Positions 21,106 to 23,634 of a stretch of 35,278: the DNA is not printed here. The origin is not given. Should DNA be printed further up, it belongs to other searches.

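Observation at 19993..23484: Translationally coupled trio (helical hypothetical, free CBS pair, CBS-fused flavo-ferredoxin enzyme): candidate uncharacterised redox/ligand-sensing module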

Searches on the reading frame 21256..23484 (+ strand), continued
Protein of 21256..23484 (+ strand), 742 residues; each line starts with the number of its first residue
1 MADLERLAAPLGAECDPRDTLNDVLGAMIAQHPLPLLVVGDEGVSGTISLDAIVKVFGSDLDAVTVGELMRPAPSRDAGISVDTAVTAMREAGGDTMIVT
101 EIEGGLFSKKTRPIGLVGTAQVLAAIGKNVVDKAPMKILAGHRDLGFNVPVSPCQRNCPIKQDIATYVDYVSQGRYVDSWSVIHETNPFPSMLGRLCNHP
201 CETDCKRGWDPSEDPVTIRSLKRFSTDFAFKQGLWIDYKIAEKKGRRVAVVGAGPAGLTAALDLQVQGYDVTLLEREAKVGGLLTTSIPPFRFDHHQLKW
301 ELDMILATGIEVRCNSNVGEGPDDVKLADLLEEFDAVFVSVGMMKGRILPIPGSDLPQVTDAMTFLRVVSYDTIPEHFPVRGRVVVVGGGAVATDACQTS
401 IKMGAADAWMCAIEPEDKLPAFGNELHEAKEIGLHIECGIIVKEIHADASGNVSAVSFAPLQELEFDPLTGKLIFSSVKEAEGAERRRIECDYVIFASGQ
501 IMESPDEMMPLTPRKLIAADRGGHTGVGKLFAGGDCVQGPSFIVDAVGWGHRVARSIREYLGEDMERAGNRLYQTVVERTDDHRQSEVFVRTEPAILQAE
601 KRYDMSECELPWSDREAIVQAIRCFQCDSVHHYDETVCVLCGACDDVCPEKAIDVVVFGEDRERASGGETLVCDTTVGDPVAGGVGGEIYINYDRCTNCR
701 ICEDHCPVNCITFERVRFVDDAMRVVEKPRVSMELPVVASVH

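Call 64: predict_structure(alignment_id=A4)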
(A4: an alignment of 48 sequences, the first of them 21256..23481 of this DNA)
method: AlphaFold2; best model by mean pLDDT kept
length: 742 residues; sequences in the alignment: 48
mean_pLDDT: 66.6   pTM: 0.56
mean pLDDT of the five models: 66.6, 63.8, 63.4, 59.6, 58.7
residues with pLDDT >= 90: 139; 70-90: 250; 50-70: 113; < 50: 240
segments of 3 or more residues with pLDDT < 50: 129-174, 196-219, 421-424, 539-541, 569-612, 623-670, 675-678, 682-742
pLDDT, mean of each block of 10 residues (from residue 1): 76 91 91 88 88 85 91 89 86 89 69 87 64 31 29 39 41 51 68 52 36 39 67 78 91 87 90 86 60 74 90 87 87 93 71 93 79 85 89 77 88 79 56 83 94 95 78 79 91 83 64 54 75 66 67 83 66 43 40 41 36 51 48 34 41 31 39 47 45 36 35 34 33 39 34
secondary structure, 60 per line:
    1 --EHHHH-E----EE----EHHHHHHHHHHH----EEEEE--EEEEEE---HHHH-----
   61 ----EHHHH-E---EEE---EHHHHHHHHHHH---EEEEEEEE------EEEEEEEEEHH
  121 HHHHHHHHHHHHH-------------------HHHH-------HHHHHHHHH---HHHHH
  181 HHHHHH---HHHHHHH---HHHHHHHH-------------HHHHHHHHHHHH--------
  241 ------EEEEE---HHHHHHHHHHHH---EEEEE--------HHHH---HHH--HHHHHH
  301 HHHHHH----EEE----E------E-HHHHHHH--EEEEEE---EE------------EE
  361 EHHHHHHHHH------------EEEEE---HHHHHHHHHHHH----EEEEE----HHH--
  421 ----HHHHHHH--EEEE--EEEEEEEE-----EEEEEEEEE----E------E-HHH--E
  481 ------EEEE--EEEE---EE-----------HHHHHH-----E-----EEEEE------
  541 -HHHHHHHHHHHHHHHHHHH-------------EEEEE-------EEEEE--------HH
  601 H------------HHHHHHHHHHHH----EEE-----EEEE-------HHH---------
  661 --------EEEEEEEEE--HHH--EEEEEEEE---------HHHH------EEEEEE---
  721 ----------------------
elements in order (helices of 4 or more, strands of 3 or more residues): H4-7 H21-31 E36-40 E43-48 H52-55 H66-69 E75-77 H82-92 E96-103 E110-118 H119-133 H153-156 H164-172 H176-186 H190-196 H200-207 H221-232 E247-251 H255-266 E270-274 H283-286 H295-306 E311-313 H327-333 E336-341 E359-361 H362-370 E383-387 H391-402 E407-411 H425-431 E434-437 E440-447 E453-461 E487-490 E493-496 H513-518 E530-534 H542-560 E574-578 E586-590 H614-625 E630-632 E638-641 E669-677 E685-692 H702-705 E712-717

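Call 65: find_encoding_contigs(protein=P0267, flank=6000, max_places=3)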
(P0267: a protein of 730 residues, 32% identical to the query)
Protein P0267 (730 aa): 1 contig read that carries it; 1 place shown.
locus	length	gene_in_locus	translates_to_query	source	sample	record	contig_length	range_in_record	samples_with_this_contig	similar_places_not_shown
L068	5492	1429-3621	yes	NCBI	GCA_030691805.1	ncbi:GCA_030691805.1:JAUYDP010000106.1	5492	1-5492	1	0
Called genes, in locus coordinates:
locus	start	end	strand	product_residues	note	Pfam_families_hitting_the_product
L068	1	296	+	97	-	?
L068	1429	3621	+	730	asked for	PF00072:Response_reg, PF14691:Fer4_20, PF07992:Pyr_redox_2, PF13450:NAD_binding_8 (weak), PF00037:Fer4, PF12797:Fer4_2 (weak), PF12838:Fer4_7, PF13237:Fer4_10, +7 more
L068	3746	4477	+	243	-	PF00033:Cytochrome_B, PF14358:DUF4405 (weak), PF13631:Cytochrom_B_N_2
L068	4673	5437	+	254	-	-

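Call 66: find_encoding_contigs(protein=P0253, flank=6000, max_places=2)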
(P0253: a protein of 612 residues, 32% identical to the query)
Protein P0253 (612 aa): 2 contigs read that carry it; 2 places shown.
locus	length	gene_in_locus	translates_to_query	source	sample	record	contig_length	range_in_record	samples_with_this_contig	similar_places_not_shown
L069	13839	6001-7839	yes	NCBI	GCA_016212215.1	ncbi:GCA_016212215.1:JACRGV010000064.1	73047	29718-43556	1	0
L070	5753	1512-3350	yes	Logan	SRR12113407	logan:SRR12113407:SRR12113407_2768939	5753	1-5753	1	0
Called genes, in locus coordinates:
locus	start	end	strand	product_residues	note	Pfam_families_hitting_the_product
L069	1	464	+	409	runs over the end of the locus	PF12704:MacB_PCD, PF02687:FtsX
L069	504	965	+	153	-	PF06146:PsiE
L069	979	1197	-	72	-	-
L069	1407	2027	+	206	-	-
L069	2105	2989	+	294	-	PF13580:SIS_2 (weak), PF22198:GKRP_SIS_2 (faint), PF22645:GKRP_SIS_N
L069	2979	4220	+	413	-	PF03702:AnmK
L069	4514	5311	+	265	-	PF03781:FGE-sulfatase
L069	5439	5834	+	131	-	PF00571:CBS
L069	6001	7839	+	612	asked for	PF14691:Fer4_20, PF01266:DAO (weak), PF07992:Pyr_redox_2, PF13450:NAD_binding_8, PF13738:Pyr_redox_3, PF12838:Fer4_7, PF13183:Fer4_8 (weak), PF00037:Fer4 (weak), +7 more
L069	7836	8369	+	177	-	PF00355:Rieske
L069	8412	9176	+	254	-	PF00033:Cytochrome_B, PF14358:DUF4405 (weak), PF13631:Cytochrom_B_N_2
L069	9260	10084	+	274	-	-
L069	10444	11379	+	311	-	PF22113:Mtrc-MtrF_II-IV_dom (faint), PF00034:Cytochrom_C (weak)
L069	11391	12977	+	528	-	-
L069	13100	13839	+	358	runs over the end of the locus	PF04055:Radical_SAM, PF13353:Fer4_12 (faint), PF12544:LAM_C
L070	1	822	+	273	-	?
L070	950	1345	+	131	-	PF00571:CBS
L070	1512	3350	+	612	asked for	PF14691:Fer4_20, PF01266:DAO (weak), PF07992:Pyr_redox_2, PF13450:NAD_binding_8, PF13738:Pyr_redox_3, PF12838:Fer4_7, PF13183:Fer4_8 (weak), PF00037:Fer4 (weak), +7 more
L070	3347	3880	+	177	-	PF00355:Rieske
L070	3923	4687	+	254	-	PF00033:Cytochrome_B, PF14358:DUF4405 (weak), PF13631:Cytochrom_B_N_2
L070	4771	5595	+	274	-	-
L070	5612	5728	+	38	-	-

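Call 69: find_encoding_contigs(protein=P0421, flank=5000, max_places=1)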
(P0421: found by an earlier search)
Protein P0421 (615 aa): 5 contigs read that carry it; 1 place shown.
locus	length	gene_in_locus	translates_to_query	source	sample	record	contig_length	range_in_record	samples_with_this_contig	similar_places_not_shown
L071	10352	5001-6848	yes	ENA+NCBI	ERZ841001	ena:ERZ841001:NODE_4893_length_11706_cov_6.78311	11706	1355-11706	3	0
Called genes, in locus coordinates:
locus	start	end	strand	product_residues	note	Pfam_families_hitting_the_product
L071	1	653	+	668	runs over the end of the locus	?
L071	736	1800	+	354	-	PF20551:DUF6765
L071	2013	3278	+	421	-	-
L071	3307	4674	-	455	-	PF19425:Csd3_N2 (weak), PF01551:Peptidase_M23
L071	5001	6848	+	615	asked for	PF13237:Fer4_10 (faint), PF14691:Fer4_20, PF00070:Pyr_redox (faint), PF01266:DAO (weak), PF07992:Pyr_redox_2, PF13450:NAD_binding_8, PF00037:Fer4 (weak), PF12797:Fer4_2 (weak), +1 more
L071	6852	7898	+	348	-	PF07992:Pyr_redox_2, PF00070:Pyr_redox (weak)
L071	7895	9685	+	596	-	PF01558:POR, PF02776:TPP_enzyme_N (weak), PF01855:POR_N, PF17147:PFOR_II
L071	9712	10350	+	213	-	?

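Call 70: find_encoding_contigs(protein=P0246, flank=5000, max_places=1)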
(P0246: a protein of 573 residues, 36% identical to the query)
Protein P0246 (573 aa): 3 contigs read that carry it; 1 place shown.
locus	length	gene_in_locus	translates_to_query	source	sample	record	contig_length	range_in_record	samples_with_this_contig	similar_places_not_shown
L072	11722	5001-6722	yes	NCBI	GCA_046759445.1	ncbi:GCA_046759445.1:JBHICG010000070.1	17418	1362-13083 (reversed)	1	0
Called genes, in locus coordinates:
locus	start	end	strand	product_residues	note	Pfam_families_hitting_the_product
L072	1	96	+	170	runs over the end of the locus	PF02674:Colicin_V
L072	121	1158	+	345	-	PF00154:RecA_N, PF06745:ATPase (faint), PF08423:Rad51, PF27531:MT3502_N (weak), PF21096:RecA_C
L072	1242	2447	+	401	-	PF04055:Radical_SAM, PF13353:Fer4_12, PF13186:SPASM (weak)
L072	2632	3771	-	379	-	PF00266:Aminotran_5, PF00155:Aminotran_1_2 (weak), PF01053:Cys_Met_Meta_PP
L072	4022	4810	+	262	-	PF00218:IGPS, PF01729:QRPTase_C (weak)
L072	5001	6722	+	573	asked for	PF14691:Fer4_20, PF00070:Pyr_redox (weak), PF00890:FAD_binding_2 (weak), PF01266:DAO, PF07992:Pyr_redox_2, PF12831:FAD_oxidored (weak), PF13450:NAD_binding_8, PF13738:Pyr_redox_3, +9 more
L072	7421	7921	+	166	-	PF04241:DUF423 (faint)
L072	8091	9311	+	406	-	PF00155:Aminotran_1_2 (weak), PF00266:Aminotran_5, PF01212:Beta_elim_lyase, PF01041:DegT_DnrJ_EryC1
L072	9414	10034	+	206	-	PF02663:FmdE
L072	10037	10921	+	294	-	PF03781:FGE-sulfatase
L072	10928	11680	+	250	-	PF03205:MobB, PF04060:FeS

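Call 71: find_encoding_contigs(protein=P0354, flank=5000, max_places=1)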
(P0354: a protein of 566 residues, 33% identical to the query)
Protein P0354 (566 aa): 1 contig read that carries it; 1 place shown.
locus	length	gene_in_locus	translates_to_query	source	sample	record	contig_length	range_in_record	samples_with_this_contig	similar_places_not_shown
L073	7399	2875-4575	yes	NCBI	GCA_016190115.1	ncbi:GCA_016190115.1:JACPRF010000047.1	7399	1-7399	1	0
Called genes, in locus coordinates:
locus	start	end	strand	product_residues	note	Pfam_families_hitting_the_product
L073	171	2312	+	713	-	PF02433:FixO (faint), PF00034:Cytochrom_C, PF13442:Cytochrome_CBB3 (weak)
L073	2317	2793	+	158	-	PF13442:Cytochrome_CBB3, PF00034:Cytochrom_C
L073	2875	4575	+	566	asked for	PF14691:Fer4_20, PF00890:FAD_binding_2 (weak), PF01266:DAO (weak), PF07992:Pyr_redox_2, PF12831:FAD_oxidored (weak), PF13450:NAD_binding_8, PF12838:Fer4_7, PF13187:Fer4_9 (weak), +8 more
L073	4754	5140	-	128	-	PF04020:Phage_holin_4_2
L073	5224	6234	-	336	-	PF02558:ApbA, PF08546:ApbA_C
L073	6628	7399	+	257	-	PF00378:ECH_1, PF16113:ECH_2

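Call 78: fold_search(model_id=the predicted structure, library=pdb)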
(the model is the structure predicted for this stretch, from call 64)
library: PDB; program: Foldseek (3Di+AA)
matches with E <= 10: 1977; with E <= 0.001: 599
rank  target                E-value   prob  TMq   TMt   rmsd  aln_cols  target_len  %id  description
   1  9n5u_A                3.2e-32  1.00  0.45  0.36   6.4       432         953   32  Structure of the Thermococcus sibiricus NfnABC complex (released 2025-05-07)
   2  8oh5_C                6.0e-32  1.00  0.47  0.31  21.2       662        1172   24  Cryo-EM structure of the electron bifurcating transhydrogenase StnABC complex from Sporomusa Ovata (state 2) (released 2023-09-13)
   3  5jca_L                2.0e-31  1.00  0.45  0.68   6.2       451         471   29  NADP(H) bound NADH-dependent Ferredoxin:NADP Oxidoreductase (NfnI) from Pyrococcus furiosus (released 2017-04-12)
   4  9bov_A                2.8e-31  1.00  0.48  0.31  23.4       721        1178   26  Structure of electron bifurcating Nfn-ABC complexed with NAD from Caldicellulosiruptor saccharolyticus (released 2025-03-05)
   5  9n5v_A                9.1e-31  1.00  0.45  0.36   6.5       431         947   32  Structure of the NAD(H)-bound Thermococcus sibiricus NfnABC complex (released 2025-05-07)
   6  5vj7_A                1.1e-30  1.00  0.44  0.68   6.6       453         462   29  Ferredoxin NADP Oxidoreductase (Xfn) (released 2017-07-19)
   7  5jfc_L                5.0e-30  1.00  0.44  0.68   6.6       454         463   29  NADH-dependent Ferredoxin:NADP Oxidoreductase (NfnI) from Pyrococcus furiosus (released 2017-04-12)
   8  4ylf_B                7.5e-29  1.00  0.45  0.69   6.4       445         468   32  Insights into flavin-based electron bifurcation via the NADH-dependent reduced ferredoxin-NADP oxidoreductase structur (released 2015-07-08)
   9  6s6s_E                3.2e-27  1.00  0.47  0.71   5.8       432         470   29  Structure of Azospirillum brasilense Glutamate Synthase in a4b4 oligomeric state. (released 2019-09-11)
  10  6s6t_E                5.9e-27  1.00  0.45  0.69   6.2       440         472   28  Structure of Azospirillum brasilense Glutamate Synthase in a4b3 oligomeric state (released 2019-09-11)
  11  2vdc_G                5.4e-25  1.00  0.45  0.71   6.1       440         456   27  THE 9.5 A RESOLUTION STRUCTURE OF GLUTAMATE SYNTHASE FROM CRYO-ELECTRON MICROSCOPY AND ITS OLIGOMERIZATION BEHAVIOR IN (released 2008-01-15)
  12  8f5w_B                5.9e-24  1.00  0.44  0.33   7.6       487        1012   22  Dihydropyrimidine Dehydrogenase (DPD) C671S Mutant Soaked with Dihydrothymine and NADPH Quasi-Anaerobically (released 2023-02-01)
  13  7ljt_C                6.9e-24  1.00  0.43  0.32   6.5       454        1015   23  Porcine Dihydropyrimidine Dehydrogenase (DPD) soaked with 5-Ethynyluracil (5EU), NADPH - 20 minutes (released 2021-04-07)
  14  7m31_D                1.2e-23  1.00  0.45  0.34   7.3       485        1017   22  Dihydropyrimidine Dehydrogenase (DPD) C671S Mutant Soaked with Thymine and NADPH Anaerobically (released 2021-06-09)
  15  1gt8_B                1.3e-23  1.00  0.43  0.33   6.4       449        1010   23  DIHYDROPYRIMIDINE DEHYDROGENASE (DPD) FROM PIG, TERNARY COMPLEX WITH NADPH AND URACIL-4-ACETIC ACID (released 2002-04-11)
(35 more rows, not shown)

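Call 80: find_encoding_contigs(protein=P0283, flank=5000, max_places=1)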
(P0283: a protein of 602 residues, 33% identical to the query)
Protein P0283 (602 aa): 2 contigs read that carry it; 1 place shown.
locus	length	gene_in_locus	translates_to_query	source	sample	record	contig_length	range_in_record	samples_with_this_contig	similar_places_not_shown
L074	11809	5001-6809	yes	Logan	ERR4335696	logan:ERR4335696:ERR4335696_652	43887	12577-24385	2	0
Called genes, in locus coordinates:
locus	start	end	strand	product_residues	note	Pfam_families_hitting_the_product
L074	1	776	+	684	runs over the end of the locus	PF04879:Molybdop_Fe4S4, PF00384:Molybdopterin, PF01568:Molydop_binding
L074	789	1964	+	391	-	PF00037:Fer4 (faint), PF13187:Fer4_9 (faint), PF13484:Fer4_16 (faint), PF12838:Fer4_7 (weak), PF13237:Fer4_10 (weak)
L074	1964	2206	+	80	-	PF02416:TatA_B_E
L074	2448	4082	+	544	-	PF11845:Tll0287-like, PF00512:HisKA, PF02518:HATPase_c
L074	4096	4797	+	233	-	PF00072:Response_reg, PF00486:Trans_reg_C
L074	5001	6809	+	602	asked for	PF12838:Fer4_7 (faint), PF14691:Fer4_20, PF12797:Fer4_2 (faint), PF07992:Pyr_redox_2, PF13450:NAD_binding_8, PF13738:Pyr_redox_3, PF00070:Pyr_redox (weak), PF00037:Fer4 (weak)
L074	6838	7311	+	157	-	PF00355:Rieske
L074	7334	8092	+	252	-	PF00033:Cytochrome_B, PF13631:Cytochrom_B_N_2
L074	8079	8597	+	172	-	PF00032:Cytochrom_B_C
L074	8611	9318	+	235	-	PF00034:Cytochrom_C, PF13442:Cytochrome_CBB3, PF00034:Cytochrom_C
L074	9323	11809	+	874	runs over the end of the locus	PF00384:Molybdopterin, PF01568:Molydop_binding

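Call 81: find_encoding_contigs(protein=P0312, flank=5000, max_places=1)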
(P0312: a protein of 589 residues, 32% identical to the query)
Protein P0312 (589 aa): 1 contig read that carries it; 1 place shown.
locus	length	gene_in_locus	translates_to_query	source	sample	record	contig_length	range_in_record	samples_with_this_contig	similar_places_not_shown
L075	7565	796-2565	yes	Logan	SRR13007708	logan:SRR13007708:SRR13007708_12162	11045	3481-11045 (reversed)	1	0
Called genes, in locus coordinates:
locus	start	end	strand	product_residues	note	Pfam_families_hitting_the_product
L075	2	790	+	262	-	?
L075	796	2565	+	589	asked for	PF13187:Fer4_9 (faint), PF14691:Fer4_20, PF01593:Amino_oxidase (weak), PF07992:Pyr_redox_2, PF12831:FAD_oxidored (weak), PF13450:NAD_binding_8, PF12838:Fer4_7, PF00037:Fer4 (weak), +5 more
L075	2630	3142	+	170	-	PF00355:Rieske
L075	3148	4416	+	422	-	PF00033:Cytochrome_B, PF13631:Cytochrom_B_N_2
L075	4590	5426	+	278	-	PF00034:Cytochrom_C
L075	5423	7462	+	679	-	PF13435:Cytochrome_C554 (faint), PF14522:Cytochrome_C7 (faint), PF14537:Cytochrom_c3_2 (faint)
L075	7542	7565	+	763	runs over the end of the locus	PF04879:Molybdop_Fe4S4, PF00384:Molybdopterin, PF01568:Molydop_binding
